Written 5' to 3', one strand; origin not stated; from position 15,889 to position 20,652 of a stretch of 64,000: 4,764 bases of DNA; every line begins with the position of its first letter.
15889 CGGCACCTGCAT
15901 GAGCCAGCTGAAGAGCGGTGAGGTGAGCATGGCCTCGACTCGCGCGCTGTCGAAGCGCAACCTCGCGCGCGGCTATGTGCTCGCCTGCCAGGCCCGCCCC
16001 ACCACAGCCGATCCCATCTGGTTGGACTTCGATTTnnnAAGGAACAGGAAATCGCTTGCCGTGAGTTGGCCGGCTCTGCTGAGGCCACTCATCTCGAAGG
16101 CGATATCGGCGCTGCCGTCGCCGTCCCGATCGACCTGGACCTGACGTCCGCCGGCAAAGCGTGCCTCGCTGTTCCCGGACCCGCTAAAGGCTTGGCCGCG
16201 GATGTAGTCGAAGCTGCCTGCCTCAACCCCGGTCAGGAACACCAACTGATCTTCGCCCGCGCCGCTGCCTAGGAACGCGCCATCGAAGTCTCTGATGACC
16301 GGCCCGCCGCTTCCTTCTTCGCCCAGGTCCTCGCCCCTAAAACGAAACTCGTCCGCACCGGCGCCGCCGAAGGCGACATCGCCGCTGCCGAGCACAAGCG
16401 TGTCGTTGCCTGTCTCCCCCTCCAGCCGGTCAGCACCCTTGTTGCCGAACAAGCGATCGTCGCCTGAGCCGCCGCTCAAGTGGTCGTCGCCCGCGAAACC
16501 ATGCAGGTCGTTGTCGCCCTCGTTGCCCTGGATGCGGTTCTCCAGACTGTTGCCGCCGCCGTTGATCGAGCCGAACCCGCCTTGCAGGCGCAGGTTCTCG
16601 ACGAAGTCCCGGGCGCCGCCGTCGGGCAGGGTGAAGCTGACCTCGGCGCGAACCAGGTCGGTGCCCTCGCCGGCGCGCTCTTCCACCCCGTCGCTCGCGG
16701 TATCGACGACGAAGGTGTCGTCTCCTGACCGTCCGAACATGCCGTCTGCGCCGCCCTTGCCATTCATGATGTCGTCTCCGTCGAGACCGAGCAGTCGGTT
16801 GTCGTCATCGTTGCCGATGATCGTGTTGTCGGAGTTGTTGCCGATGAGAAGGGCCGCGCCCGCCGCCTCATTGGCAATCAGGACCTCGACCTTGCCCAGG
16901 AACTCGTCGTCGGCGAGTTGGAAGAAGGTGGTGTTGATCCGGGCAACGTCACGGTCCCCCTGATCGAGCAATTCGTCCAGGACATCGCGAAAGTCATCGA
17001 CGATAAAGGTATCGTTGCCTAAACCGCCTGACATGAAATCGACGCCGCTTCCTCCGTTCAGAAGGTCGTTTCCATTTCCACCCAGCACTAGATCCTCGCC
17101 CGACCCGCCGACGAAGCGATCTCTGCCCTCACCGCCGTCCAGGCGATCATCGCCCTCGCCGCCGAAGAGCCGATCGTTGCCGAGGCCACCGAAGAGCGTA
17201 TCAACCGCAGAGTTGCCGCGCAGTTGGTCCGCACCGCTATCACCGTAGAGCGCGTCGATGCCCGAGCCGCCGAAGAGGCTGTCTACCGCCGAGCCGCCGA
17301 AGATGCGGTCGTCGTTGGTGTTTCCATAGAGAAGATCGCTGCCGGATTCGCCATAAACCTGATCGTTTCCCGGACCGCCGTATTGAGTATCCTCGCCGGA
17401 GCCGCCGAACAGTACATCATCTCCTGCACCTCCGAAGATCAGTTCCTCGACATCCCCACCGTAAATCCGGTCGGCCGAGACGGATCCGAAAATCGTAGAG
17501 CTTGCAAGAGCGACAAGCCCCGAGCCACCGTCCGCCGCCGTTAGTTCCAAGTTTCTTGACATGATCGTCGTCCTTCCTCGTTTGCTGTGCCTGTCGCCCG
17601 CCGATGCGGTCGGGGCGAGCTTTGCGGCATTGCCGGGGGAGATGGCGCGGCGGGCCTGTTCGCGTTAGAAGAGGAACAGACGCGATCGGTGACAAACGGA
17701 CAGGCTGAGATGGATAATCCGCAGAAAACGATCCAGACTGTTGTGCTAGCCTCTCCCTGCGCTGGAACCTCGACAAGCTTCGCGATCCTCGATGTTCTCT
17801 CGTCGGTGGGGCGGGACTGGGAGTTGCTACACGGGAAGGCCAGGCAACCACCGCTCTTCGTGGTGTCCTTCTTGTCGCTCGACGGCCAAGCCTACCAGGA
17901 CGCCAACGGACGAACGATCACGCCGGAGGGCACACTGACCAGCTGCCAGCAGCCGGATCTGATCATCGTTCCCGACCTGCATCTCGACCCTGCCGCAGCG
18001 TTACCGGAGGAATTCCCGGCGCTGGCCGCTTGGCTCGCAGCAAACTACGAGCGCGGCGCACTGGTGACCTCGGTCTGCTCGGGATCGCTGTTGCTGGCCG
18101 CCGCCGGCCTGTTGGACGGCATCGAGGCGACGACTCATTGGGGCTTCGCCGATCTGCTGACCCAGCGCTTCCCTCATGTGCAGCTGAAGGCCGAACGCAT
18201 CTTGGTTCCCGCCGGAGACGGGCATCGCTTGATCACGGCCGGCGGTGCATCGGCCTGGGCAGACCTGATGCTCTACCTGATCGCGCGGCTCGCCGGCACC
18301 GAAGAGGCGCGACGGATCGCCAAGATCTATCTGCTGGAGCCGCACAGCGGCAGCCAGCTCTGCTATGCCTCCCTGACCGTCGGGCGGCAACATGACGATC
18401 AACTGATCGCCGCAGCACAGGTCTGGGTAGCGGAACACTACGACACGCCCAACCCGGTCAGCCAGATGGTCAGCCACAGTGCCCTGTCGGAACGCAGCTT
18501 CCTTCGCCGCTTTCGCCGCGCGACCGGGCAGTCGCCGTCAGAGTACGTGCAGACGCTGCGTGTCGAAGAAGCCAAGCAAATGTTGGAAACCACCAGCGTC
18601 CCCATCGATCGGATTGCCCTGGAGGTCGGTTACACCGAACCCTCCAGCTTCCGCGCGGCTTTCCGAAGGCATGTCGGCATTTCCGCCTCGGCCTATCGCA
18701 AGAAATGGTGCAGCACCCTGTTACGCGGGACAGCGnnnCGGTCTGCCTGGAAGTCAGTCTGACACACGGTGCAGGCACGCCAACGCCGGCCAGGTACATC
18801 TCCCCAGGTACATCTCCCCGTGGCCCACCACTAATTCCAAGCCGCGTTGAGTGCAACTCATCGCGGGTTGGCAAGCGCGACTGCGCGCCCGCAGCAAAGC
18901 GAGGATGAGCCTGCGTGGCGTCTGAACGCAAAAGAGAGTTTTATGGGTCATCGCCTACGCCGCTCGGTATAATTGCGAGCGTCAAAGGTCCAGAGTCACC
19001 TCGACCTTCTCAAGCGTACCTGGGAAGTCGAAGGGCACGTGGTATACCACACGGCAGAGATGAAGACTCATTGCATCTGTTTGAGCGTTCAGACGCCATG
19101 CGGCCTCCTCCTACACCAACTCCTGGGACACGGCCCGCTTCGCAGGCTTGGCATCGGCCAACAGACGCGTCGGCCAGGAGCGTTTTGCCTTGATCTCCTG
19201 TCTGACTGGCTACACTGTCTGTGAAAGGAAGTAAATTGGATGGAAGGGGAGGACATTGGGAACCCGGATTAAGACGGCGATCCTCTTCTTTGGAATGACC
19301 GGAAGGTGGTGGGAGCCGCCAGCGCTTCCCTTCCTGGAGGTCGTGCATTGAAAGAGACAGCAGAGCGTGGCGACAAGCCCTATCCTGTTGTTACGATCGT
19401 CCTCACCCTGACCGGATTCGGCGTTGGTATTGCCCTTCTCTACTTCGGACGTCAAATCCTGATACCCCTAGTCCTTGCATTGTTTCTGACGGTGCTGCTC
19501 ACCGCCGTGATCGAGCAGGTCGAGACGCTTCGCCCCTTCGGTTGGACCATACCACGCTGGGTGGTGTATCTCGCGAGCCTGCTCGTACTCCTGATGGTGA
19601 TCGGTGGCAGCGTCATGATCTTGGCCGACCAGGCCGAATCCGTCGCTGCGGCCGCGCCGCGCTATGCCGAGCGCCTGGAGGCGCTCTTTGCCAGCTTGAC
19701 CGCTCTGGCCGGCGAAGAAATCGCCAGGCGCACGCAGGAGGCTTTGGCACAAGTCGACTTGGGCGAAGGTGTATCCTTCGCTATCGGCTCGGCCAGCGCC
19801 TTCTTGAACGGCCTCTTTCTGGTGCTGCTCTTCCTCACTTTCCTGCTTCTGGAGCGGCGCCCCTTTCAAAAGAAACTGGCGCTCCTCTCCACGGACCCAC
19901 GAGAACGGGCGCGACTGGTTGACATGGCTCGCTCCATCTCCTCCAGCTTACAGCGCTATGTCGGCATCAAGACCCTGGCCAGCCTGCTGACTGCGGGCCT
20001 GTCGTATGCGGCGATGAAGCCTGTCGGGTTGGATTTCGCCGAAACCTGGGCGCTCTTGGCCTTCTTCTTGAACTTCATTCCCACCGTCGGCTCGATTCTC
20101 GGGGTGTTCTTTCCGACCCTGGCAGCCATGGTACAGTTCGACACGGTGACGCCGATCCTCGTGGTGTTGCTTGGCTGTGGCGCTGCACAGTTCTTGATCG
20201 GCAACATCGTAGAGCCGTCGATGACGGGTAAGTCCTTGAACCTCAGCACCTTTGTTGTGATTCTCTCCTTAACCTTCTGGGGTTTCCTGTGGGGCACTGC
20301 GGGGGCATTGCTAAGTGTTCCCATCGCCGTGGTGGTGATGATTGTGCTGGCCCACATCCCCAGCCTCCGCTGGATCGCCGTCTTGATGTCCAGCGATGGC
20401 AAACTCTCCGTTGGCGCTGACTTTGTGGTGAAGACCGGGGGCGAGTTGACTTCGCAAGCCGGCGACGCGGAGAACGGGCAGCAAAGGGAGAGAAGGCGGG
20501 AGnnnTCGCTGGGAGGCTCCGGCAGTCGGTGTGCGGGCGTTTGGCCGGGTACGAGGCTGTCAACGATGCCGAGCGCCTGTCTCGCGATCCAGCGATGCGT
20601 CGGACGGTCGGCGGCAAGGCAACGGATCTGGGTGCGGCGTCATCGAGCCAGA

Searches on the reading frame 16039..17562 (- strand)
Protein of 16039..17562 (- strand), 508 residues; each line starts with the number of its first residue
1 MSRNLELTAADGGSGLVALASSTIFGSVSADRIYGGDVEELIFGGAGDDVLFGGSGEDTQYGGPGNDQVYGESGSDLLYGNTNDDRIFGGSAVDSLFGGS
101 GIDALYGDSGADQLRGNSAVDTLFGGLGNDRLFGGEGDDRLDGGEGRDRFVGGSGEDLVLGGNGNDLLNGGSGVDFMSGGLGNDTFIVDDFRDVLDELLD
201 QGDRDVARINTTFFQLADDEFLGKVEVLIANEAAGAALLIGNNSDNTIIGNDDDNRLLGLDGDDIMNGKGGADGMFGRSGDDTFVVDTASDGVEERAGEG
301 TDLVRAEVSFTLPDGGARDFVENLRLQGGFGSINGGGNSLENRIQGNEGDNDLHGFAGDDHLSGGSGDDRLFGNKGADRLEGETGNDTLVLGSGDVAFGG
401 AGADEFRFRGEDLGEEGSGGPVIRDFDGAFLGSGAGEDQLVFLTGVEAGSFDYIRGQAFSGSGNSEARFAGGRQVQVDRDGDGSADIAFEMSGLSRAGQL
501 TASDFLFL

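Call 10: search_protein_families(library=pfam, proteins=[window:16039-17562:-])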
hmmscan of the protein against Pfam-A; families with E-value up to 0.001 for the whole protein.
window:16039-17562:- (508 aa): 1 family
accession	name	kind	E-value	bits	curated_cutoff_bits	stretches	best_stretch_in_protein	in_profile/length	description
PF00353.25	HemolysinCabind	-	1.3e-48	162.9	23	7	116-149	2-35/36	RTX calcium-binding nonapeptide repeat (4 copies)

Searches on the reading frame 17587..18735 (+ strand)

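Call 10: search_protein_families(library=pfam, proteins=[window:17587-18735:+])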
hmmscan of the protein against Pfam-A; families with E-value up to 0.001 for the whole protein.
window:17587-18735:+ (383 aa): 3 families
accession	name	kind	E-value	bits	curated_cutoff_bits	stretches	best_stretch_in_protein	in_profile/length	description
PF12833.13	HTH_18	-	4e-24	85.2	33.6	1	298-372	5-79/80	Helix-turn-helix domain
PF00165.29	HTH_AraC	-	4.2e-17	62.3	26.6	2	333-372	1-42/42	Bacterial regulatory helix-turn-helix proteins, AraC family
PF01965.30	DJ-1_PfpI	-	1.5e-09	38.3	26.6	1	93-232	30-163/165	DJ-1/PfpI family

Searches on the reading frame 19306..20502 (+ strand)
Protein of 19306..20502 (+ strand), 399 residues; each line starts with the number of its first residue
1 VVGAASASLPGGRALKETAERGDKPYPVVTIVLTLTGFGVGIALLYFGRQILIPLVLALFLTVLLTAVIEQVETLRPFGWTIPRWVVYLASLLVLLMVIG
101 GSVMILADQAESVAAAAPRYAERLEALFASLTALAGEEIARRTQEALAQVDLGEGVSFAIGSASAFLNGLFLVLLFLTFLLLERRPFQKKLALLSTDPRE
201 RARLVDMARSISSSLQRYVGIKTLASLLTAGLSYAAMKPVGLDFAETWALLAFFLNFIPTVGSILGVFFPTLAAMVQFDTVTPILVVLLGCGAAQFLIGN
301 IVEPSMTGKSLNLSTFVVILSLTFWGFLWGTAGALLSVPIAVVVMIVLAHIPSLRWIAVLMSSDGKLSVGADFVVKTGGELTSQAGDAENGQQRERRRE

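Call 10: search_protein_families(library=pfam, proteins=[window:19306-20502:+])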
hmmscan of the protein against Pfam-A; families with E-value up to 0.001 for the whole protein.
window:19306-20502:+ (399 aa): 1 family
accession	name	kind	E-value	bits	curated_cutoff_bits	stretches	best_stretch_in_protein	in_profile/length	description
PF01594.21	AI-2E_transport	-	6.2e-42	144.4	34.3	1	38-351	8-326/327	AI-2E family transporter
